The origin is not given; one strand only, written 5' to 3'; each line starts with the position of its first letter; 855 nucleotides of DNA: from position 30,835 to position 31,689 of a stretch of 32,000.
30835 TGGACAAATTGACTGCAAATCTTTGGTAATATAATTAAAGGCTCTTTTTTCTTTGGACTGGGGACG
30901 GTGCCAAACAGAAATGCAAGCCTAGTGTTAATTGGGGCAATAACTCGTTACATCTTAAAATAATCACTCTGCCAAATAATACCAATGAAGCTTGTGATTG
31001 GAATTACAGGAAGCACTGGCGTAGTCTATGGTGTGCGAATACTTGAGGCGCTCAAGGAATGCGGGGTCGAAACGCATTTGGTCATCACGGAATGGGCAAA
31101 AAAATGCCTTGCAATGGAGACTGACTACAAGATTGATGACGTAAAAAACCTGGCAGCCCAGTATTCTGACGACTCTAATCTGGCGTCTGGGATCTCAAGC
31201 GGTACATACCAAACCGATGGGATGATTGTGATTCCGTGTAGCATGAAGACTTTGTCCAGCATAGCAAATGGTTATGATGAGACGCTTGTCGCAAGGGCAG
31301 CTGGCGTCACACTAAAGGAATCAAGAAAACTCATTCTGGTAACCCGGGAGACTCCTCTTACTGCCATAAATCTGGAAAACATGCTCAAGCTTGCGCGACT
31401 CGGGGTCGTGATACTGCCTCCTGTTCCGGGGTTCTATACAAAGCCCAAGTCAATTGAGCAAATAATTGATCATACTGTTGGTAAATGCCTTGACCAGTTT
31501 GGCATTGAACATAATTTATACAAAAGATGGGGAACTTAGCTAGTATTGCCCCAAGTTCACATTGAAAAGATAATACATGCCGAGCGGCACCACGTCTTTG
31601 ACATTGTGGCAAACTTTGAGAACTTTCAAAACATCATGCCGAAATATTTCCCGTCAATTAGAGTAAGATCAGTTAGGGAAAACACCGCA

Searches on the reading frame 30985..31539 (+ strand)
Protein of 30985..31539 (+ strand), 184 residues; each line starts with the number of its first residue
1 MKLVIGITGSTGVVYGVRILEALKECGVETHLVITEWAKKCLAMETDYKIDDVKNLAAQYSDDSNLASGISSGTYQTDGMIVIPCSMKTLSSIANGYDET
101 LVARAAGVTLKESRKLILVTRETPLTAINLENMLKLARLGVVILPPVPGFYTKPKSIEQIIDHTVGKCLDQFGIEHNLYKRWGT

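Call 41: search_protein_families(library=pfam, proteins=[window:30985-31539:+], max_evalue=0.001)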
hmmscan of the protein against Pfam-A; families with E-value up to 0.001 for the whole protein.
window:30985-31539:+ (184 aa): 1 family
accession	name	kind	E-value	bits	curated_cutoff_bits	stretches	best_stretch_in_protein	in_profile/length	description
PF02441.25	Flavoprotein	-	2.6e-46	157.6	22.7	1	1-172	1-162/162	Flavoprotein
